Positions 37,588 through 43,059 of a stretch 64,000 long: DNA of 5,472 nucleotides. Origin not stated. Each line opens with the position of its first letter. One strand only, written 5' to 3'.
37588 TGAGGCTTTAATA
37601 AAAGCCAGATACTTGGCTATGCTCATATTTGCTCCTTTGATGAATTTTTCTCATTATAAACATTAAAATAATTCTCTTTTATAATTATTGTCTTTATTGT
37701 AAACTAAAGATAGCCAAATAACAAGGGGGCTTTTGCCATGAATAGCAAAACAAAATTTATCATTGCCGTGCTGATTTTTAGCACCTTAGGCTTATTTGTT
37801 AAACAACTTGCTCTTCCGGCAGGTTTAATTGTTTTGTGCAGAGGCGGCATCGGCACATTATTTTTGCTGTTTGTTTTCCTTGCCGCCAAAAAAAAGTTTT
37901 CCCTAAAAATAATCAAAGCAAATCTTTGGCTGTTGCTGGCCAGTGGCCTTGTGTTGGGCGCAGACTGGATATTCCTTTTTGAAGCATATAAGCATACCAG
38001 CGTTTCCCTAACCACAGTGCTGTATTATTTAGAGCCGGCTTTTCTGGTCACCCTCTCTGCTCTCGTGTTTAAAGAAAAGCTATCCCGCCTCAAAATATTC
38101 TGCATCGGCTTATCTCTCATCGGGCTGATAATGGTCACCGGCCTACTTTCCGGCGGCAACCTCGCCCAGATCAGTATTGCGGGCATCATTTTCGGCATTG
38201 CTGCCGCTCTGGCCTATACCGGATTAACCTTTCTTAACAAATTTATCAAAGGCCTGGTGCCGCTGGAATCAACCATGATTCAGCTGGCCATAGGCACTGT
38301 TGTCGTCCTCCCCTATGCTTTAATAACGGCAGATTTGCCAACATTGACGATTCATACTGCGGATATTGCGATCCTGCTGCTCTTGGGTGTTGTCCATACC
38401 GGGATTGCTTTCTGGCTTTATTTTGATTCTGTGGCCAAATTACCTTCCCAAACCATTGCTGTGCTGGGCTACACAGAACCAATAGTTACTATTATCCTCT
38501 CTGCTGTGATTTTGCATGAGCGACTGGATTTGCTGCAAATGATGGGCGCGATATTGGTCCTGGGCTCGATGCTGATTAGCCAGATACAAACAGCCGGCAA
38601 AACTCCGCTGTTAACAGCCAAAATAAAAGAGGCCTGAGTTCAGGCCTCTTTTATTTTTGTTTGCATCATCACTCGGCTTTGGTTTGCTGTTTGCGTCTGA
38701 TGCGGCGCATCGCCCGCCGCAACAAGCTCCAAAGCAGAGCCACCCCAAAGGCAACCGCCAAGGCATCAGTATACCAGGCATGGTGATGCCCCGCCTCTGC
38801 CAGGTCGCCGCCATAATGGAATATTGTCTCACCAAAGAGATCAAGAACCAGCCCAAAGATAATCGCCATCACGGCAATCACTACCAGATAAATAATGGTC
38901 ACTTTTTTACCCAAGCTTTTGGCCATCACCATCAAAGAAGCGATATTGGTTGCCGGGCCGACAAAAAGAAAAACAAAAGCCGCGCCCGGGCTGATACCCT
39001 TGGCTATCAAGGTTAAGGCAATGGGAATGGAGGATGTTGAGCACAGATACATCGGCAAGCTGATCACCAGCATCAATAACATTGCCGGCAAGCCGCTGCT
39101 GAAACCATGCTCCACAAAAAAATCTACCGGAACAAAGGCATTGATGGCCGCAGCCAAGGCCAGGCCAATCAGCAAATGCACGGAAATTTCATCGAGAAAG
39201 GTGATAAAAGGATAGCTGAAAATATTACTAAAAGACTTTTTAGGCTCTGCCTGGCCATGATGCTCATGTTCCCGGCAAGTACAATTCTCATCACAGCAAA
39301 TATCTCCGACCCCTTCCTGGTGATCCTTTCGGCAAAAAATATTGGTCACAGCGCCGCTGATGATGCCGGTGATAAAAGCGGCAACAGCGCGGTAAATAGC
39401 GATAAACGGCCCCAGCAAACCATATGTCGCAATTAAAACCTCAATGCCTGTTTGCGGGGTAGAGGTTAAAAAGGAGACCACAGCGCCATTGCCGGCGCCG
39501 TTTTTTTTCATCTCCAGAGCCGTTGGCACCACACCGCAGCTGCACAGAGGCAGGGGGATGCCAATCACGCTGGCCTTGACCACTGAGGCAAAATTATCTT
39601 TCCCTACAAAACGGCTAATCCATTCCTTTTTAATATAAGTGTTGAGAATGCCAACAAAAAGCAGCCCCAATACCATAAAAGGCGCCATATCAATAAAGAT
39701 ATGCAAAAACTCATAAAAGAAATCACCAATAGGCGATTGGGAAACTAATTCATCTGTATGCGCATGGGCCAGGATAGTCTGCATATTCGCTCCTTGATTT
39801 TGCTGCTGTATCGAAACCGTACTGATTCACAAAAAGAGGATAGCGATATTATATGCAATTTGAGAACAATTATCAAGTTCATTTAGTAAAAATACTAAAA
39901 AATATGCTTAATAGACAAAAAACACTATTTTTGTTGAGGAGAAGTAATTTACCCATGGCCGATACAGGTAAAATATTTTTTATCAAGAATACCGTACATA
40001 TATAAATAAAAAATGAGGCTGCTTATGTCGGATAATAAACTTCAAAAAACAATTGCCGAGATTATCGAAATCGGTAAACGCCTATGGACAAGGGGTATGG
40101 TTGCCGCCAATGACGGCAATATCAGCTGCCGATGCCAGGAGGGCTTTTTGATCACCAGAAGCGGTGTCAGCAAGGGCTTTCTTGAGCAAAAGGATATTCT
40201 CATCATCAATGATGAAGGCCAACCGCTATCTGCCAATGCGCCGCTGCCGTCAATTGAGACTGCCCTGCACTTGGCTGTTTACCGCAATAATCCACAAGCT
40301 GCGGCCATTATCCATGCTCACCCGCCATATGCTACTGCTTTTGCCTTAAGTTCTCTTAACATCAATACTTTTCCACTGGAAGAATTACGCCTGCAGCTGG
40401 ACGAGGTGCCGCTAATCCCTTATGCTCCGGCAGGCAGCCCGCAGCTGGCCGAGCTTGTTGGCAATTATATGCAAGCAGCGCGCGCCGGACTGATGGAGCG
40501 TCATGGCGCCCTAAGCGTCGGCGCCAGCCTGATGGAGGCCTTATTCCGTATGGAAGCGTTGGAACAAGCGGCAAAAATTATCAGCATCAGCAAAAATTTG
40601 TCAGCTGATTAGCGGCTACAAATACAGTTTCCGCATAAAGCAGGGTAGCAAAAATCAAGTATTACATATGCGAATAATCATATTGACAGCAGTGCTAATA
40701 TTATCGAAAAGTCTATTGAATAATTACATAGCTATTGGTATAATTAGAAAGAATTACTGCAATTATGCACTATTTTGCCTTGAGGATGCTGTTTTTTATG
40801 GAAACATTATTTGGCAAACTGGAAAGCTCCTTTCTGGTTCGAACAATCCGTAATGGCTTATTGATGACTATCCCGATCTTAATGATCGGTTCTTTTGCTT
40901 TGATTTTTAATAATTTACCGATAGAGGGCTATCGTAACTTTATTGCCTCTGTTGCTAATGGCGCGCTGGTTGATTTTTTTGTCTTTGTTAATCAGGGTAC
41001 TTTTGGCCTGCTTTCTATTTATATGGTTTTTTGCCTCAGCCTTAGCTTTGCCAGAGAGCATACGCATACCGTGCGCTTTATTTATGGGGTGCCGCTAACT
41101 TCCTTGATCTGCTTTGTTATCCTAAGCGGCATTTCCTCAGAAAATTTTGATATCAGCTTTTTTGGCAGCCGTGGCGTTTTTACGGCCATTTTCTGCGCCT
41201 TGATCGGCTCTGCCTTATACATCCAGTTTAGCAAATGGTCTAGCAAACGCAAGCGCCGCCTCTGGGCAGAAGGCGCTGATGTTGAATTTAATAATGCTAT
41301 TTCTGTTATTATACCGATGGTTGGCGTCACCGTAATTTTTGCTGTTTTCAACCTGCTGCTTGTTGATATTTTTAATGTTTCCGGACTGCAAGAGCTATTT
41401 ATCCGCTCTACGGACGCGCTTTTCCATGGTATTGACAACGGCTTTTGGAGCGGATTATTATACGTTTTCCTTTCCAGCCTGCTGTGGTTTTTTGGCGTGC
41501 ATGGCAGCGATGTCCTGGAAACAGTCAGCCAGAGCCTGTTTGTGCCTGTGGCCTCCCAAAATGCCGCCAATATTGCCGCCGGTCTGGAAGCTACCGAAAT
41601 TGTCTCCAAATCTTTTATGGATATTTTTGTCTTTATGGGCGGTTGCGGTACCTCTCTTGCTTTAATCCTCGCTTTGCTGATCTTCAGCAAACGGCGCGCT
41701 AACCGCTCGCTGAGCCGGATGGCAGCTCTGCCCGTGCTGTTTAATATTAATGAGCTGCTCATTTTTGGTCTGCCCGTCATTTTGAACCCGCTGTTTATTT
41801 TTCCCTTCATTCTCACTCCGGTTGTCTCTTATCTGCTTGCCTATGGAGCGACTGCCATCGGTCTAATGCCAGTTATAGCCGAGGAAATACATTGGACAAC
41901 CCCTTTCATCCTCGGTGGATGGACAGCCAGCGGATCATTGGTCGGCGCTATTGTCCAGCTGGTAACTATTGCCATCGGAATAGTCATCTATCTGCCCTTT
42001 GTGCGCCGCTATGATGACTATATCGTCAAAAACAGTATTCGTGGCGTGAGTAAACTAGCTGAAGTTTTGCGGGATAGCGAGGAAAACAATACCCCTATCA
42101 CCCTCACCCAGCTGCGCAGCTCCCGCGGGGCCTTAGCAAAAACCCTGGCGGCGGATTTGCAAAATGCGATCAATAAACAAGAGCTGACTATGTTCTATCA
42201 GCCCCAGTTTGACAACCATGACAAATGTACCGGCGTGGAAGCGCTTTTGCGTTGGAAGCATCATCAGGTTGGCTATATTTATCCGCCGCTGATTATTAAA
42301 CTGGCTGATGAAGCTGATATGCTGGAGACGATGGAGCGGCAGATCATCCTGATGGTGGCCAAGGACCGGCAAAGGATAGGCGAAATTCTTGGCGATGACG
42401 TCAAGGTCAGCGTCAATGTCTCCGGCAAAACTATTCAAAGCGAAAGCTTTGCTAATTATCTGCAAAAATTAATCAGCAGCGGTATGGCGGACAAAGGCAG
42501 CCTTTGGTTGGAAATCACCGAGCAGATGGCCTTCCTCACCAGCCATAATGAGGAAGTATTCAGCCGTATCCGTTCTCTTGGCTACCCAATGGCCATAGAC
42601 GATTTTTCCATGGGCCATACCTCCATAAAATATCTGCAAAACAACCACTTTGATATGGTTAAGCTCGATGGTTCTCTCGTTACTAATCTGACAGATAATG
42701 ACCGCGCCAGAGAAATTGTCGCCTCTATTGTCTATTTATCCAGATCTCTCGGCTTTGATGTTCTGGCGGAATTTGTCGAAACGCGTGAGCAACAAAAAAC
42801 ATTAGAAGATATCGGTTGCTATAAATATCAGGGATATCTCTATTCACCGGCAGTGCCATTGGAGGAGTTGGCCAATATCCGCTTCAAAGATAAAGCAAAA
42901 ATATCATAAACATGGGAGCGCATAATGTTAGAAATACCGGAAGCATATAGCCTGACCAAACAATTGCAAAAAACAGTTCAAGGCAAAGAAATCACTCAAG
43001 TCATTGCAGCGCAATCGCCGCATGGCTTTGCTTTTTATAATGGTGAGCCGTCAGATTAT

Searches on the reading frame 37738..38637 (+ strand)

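Call 12: search_protein_families(library=pfam, proteins=[window:37738-38637:+], max_evalue=0.001)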
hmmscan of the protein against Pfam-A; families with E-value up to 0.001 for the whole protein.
window:37738-38637:+ (299 aa): 2 families
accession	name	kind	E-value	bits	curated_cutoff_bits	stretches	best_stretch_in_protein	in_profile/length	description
PF00892.27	EamA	-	4.1e-36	124.7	28.2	2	148-280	2-132/135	EamA-like transporter family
PF03151.22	TPT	-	1.3e-08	35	30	1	37-133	40-135/291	Triose-phosphate Transporter family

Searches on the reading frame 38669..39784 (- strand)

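Call 12: search_protein_families(library=pfam, proteins=[window:38669-39784:-], max_evalue=0.001)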
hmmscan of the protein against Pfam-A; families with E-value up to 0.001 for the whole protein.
window:38669-39784:- (371 aa): 1 family
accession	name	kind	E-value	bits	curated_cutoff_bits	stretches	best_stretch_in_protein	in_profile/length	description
PF03773.19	ArsP_1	-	7e-47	160.4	32.3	1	26-314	9-292/294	Predicted permease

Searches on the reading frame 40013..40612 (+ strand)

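Call 12: search_protein_families(library=pfam, proteins=[window:40013-40612:+], max_evalue=0.001)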
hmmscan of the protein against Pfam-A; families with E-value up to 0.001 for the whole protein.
window:40013-40612:+ (199 aa): 1 family
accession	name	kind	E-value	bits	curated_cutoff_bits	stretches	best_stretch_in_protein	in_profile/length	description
PF00596.27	Aldolase_II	-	7.7e-46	156.7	22.2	1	16-189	2-181/183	Class II Aldolase and Adducin N-terminal domain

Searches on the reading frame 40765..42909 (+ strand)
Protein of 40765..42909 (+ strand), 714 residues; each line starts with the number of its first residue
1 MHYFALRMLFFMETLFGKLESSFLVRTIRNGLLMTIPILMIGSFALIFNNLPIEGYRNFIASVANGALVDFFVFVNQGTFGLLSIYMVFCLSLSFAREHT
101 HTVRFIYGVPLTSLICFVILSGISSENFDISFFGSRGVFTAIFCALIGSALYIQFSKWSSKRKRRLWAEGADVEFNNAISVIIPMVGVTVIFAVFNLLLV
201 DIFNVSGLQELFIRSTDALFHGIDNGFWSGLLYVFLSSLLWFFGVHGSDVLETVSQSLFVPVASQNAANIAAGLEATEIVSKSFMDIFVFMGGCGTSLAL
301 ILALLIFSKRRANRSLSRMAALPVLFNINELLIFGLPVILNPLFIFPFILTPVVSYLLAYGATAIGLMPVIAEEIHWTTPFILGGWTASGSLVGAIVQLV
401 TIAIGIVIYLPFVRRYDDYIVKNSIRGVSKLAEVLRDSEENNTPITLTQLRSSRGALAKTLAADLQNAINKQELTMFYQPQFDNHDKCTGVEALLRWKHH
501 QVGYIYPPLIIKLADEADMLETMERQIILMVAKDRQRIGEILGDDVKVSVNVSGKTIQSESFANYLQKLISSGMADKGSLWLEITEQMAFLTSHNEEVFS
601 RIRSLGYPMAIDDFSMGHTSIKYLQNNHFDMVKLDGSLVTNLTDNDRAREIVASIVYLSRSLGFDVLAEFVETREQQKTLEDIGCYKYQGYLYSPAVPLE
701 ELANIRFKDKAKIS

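Call 12: search_protein_families(library=pfam, proteins=[window:40765-42909:+], max_evalue=0.001)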
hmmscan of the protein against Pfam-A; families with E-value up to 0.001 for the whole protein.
window:40765-42909:+ (714 aa): 2 families
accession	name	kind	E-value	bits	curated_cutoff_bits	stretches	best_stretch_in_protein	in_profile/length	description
PF00563.25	EAL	-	2.9e-59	200.7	31.3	1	463-695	2-235/236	EAL domain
PF02378.23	PTS_EIIC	-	8.9e-34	117.4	30.7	1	29-352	1-319/319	Phosphotransferase system, EIIC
